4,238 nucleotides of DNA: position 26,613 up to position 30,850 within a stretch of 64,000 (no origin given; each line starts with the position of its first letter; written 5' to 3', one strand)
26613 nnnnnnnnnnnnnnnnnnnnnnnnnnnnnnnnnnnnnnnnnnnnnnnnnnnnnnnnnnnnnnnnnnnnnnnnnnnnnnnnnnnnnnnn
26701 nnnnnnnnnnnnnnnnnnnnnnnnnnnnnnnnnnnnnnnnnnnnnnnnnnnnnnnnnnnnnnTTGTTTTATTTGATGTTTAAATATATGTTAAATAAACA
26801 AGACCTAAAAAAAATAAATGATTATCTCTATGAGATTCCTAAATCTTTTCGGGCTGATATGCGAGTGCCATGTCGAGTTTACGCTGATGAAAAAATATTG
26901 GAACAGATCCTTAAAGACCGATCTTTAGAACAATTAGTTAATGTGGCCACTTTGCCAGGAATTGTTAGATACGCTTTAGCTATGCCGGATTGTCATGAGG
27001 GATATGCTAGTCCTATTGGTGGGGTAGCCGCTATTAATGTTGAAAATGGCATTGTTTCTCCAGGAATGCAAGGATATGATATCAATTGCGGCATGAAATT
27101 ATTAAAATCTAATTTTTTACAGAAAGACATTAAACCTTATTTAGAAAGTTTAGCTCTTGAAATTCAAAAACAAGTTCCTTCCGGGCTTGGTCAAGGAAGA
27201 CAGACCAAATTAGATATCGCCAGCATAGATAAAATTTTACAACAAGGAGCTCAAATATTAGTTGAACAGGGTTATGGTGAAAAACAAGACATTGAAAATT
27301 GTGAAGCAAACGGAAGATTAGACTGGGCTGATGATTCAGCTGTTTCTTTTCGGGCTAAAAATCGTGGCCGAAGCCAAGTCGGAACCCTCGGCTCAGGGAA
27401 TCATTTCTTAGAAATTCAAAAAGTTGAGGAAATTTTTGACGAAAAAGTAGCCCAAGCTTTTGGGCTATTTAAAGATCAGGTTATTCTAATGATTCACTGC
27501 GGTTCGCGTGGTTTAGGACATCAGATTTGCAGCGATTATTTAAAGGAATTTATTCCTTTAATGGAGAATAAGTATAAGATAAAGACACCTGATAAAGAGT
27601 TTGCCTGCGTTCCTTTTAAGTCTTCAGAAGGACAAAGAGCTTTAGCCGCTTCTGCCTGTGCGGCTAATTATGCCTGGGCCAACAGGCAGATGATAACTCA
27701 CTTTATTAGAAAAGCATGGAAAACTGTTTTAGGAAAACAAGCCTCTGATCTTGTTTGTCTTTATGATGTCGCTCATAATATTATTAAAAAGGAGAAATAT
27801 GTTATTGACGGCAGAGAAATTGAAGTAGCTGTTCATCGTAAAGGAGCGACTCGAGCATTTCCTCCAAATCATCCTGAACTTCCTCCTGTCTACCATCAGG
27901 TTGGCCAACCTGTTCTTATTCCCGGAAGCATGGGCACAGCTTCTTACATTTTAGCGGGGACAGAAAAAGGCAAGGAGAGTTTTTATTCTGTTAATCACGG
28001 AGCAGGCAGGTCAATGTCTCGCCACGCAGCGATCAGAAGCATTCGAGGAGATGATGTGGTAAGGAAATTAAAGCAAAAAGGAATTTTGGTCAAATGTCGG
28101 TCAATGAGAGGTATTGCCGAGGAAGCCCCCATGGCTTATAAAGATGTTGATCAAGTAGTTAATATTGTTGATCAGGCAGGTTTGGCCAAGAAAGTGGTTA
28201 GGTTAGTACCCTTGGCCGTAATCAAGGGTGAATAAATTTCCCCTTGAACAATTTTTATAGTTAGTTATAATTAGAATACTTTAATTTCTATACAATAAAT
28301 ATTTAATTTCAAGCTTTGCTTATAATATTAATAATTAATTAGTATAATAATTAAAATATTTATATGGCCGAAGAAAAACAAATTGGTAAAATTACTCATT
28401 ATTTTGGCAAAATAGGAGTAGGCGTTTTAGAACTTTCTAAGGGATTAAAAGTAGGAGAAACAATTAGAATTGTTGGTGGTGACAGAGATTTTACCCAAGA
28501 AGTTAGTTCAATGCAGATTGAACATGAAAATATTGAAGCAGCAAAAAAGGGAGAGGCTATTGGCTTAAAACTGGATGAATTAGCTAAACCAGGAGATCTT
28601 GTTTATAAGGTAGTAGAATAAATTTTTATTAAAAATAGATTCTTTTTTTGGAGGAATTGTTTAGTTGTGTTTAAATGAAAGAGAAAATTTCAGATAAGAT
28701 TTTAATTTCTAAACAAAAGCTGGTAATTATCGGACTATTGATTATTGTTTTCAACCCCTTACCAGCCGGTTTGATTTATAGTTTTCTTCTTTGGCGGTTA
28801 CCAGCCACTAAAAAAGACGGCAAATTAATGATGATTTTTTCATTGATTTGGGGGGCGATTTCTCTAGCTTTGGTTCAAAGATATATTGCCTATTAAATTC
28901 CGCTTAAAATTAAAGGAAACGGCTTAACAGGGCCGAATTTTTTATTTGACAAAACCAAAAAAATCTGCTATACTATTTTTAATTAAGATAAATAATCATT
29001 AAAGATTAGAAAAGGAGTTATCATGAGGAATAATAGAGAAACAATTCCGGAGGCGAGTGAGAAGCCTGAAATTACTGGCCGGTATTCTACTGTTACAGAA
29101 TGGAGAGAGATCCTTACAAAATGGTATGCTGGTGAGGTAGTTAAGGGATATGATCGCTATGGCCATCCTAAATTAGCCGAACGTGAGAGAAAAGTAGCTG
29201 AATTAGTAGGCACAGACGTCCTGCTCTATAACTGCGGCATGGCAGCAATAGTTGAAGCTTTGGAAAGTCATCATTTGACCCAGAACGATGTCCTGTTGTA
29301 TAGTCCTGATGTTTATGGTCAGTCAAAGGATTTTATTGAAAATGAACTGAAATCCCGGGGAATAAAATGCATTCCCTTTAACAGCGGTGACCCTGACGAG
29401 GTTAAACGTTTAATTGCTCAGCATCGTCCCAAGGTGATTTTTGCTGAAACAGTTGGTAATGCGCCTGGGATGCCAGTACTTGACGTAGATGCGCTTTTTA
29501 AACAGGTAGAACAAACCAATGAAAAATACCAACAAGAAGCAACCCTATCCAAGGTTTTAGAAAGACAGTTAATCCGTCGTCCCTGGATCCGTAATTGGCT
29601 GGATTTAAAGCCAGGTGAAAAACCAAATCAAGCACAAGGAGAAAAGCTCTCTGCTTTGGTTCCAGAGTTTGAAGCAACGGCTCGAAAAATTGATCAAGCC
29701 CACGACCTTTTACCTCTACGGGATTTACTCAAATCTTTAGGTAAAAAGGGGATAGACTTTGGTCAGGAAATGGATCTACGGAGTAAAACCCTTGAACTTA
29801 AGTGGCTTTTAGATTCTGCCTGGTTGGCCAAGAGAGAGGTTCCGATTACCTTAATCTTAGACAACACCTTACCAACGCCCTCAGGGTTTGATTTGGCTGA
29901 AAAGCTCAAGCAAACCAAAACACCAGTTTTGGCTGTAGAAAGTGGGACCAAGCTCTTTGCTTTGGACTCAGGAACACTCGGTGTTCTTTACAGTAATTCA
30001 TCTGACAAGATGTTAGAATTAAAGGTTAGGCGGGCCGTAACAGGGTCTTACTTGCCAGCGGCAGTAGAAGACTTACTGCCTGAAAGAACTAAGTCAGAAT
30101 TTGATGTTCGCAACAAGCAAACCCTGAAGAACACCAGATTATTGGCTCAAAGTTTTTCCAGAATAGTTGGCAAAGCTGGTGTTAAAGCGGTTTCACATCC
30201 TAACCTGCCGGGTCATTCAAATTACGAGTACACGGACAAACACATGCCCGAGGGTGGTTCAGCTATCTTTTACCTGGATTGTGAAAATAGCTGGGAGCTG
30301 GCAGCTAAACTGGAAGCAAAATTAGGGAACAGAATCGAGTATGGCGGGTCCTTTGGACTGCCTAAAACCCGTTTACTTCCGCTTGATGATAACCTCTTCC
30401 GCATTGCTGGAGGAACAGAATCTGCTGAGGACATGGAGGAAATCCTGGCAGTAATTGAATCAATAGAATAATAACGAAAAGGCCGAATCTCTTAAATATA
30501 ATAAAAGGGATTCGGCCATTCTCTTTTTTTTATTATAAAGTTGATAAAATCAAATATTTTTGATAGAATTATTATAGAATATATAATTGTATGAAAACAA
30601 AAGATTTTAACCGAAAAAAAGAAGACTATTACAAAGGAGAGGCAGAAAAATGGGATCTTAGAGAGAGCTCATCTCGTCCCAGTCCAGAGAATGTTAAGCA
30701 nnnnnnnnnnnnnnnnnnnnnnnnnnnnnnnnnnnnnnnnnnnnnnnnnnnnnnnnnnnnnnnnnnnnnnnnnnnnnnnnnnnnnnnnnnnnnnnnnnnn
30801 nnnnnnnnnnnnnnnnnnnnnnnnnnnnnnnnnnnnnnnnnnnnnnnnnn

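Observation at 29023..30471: GC-richer, divergent PLP-dependent (Cys/Met-metabolism fold) enzyme with its own strong promoter and terminator immediately upstream of the array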

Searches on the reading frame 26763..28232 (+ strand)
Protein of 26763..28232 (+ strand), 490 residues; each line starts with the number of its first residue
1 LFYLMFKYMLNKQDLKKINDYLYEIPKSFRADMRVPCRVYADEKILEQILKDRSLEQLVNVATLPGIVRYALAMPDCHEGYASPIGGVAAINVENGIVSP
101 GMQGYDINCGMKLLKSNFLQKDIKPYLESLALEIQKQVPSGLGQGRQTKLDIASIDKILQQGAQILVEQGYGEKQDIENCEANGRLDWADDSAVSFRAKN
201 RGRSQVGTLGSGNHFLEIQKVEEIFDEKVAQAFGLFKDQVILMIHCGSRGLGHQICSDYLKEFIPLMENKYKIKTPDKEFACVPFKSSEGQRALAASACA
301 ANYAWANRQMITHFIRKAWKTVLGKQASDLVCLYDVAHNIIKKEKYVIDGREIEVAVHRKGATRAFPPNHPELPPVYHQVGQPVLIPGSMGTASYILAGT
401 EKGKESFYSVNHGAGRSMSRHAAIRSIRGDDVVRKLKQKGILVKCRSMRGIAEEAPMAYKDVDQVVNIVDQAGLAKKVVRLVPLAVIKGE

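Call 5: search_protein_families(library=pfam, proteins=[window:26763-28232:+], max_evalue=0.01)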
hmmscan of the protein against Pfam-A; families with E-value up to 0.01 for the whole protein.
window:26763-28232:+ (490 aa): 1 family
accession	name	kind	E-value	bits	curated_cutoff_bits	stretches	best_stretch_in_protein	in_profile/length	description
PF01139.22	RtcB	-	1.6e-165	551.9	27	1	57-489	1-426/426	tRNA-splicing ligase RtcB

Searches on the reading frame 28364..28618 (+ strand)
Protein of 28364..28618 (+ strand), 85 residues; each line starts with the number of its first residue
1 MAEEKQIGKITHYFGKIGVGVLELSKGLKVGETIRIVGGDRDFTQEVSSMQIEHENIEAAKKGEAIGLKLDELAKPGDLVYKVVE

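Call 5: search_protein_families(library=pfam, proteins=[window:28364-28618:+], max_evalue=0.01)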
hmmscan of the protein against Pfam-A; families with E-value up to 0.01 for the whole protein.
window:28364-28618:+ (85 aa): 1 family
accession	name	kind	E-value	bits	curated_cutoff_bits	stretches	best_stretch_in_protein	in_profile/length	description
PF03144.31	GTP_EFTU_D2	-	0.00022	22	30.3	1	28-70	13-58/73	Elongation factor Tu domain 2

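Call 60: search_protein_families(library=padloc, proteins=[window:28364-28618:+], max_evalue=0.001)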
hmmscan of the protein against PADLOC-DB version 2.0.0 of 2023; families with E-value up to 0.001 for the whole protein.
window:28364-28618:+ (85 aa): 0 families

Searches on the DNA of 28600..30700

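Call 44: search_rna_families(source=window, start=28600, end=30700, threshold=evalue, max_evalue=1)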
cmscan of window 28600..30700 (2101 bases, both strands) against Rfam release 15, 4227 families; matches with E-value up to 1: 2.
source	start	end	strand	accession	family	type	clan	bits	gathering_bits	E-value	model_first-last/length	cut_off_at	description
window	30372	30571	+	RF03532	SQ2397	Cis-reg;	-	24.1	100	0.17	1-243/243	no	Cis-regulator of HTH transcription factor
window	30460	30536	-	RF03360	mir-3156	Gene; miRNA;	-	22.4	76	0.26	1-77/77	no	mir-3156 microRNA precursor family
